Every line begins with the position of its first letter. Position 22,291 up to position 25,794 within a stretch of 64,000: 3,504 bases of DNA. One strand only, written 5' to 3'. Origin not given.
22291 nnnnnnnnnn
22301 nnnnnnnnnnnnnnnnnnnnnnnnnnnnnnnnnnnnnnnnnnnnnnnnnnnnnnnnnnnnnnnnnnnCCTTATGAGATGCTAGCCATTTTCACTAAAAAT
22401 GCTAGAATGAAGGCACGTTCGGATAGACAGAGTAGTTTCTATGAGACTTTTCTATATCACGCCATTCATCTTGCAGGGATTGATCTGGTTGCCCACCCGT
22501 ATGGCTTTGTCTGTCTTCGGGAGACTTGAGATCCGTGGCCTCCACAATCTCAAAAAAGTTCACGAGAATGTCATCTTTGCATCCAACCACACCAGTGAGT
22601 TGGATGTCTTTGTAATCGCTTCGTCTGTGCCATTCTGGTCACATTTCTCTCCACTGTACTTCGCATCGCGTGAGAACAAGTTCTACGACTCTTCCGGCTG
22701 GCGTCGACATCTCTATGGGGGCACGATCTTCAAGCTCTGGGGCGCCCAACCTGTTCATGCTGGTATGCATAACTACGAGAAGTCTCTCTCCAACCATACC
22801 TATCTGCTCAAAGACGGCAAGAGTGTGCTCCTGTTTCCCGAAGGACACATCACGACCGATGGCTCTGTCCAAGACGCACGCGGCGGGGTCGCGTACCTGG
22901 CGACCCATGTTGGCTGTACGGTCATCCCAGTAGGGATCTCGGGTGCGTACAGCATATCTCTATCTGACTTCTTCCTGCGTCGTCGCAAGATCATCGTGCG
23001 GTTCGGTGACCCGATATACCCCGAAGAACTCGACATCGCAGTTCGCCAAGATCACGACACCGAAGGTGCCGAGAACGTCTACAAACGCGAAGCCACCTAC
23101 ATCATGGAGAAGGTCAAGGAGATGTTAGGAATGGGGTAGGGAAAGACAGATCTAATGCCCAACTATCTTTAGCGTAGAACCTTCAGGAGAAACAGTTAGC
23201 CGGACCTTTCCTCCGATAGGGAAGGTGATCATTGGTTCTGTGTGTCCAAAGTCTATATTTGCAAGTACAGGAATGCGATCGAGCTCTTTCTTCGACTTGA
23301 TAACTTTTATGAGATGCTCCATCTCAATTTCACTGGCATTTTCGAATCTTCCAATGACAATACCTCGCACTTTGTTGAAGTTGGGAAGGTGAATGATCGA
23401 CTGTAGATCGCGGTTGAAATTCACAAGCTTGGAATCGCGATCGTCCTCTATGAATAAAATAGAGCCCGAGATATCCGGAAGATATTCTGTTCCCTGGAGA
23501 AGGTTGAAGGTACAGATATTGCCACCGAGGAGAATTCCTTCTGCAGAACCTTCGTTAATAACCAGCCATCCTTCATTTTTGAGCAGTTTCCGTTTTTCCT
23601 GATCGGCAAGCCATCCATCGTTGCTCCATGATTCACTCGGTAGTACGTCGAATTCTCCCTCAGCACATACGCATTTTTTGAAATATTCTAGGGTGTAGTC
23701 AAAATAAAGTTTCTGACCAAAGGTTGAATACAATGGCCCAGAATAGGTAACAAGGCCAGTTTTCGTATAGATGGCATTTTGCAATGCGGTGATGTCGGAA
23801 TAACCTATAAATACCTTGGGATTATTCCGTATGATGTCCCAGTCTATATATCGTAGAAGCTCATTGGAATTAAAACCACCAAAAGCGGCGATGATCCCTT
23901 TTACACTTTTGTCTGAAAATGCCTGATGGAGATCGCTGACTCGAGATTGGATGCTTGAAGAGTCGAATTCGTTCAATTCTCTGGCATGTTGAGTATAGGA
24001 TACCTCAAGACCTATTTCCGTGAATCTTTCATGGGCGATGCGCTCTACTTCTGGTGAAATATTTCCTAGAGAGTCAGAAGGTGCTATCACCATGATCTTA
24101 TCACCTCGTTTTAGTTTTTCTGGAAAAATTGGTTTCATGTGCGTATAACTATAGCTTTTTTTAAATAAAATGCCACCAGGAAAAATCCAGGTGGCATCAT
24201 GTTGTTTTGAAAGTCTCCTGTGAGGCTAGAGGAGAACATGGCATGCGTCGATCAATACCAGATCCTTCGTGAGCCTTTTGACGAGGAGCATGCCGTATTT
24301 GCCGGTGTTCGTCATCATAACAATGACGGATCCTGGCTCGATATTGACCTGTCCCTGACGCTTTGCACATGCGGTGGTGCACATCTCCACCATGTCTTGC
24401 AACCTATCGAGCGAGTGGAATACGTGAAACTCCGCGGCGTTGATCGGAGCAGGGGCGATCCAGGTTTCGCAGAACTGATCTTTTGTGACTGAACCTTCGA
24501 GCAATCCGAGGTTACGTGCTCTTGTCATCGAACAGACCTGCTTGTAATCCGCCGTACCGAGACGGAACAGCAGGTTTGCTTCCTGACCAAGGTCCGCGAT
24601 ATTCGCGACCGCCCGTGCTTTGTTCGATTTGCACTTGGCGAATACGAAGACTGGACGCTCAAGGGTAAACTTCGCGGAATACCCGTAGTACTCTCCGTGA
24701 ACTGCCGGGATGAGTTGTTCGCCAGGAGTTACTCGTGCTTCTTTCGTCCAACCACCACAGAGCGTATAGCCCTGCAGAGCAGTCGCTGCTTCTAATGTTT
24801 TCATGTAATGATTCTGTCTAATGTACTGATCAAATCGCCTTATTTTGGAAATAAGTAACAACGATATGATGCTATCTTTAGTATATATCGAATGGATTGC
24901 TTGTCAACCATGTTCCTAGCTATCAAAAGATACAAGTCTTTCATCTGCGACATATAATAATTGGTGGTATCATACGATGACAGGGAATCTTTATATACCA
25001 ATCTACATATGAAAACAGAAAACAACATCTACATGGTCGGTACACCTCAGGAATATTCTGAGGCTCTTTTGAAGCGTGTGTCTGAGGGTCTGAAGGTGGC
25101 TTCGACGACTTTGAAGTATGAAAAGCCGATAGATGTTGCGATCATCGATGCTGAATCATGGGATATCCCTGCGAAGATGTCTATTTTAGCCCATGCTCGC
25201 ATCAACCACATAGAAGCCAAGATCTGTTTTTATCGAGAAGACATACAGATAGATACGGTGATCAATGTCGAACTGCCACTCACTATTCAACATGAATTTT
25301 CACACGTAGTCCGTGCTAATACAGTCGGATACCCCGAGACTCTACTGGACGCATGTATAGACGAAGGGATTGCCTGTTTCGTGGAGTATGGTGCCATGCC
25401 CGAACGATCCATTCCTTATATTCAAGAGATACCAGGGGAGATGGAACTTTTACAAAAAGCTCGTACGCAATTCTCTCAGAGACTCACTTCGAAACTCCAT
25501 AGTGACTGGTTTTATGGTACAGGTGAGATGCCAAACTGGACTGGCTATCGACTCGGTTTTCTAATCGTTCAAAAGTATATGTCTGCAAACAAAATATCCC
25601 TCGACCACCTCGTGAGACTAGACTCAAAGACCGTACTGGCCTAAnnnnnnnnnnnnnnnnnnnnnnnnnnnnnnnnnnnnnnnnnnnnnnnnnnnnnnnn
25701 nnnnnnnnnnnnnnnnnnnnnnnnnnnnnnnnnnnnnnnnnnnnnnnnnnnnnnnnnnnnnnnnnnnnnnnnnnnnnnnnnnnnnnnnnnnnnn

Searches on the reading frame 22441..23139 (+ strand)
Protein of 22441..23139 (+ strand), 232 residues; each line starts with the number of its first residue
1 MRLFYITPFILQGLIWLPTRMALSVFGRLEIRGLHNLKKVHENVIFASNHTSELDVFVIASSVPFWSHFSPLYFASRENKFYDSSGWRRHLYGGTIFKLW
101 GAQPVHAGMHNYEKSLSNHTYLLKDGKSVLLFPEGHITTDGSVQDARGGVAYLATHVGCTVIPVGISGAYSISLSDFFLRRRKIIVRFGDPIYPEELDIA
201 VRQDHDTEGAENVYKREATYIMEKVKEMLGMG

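Call 62: search_protein_families(library=pfam, proteins=[window:22441-23139:+], max_evalue=0.001)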
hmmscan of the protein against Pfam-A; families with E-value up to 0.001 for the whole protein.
window:22441-23139:+ (232 aa): 1 family
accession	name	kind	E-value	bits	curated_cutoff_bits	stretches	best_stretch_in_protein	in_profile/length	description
PF01553.26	Acyltransferase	-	1.4e-16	60.9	23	1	29-167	2-132/132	Acyltransferase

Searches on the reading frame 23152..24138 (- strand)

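Call 62: search_protein_families(library=pfam, proteins=[window:23152-24138:-], max_evalue=0.001)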
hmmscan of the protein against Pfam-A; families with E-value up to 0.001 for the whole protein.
window:23152-24138:- (328 aa): 2 families
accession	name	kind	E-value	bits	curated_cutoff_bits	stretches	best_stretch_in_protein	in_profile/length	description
PF02016.21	Peptidase_S66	-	7.8e-34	116.9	25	1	15-134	1-121/121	LD-carboxypeptidase N-terminal domain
PF17676.7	Peptidase_S66C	-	1.1e-27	97.5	23.7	1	200-314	1-120/120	LD-carboxypeptidase C-terminal domain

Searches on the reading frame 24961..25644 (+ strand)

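Call 62: search_protein_families(library=pfam, proteins=[window:24961-25644:+], max_evalue=0.001)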
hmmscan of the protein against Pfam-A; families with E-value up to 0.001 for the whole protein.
window:24961-25644:+ (227 aa): 1 family
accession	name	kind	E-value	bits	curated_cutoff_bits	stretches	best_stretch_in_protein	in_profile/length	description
PF10026.15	DUF2268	-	9.3e-20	71.4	23.6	1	87-226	50-194/195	Predicted Zn-dependent protease (DUF2268)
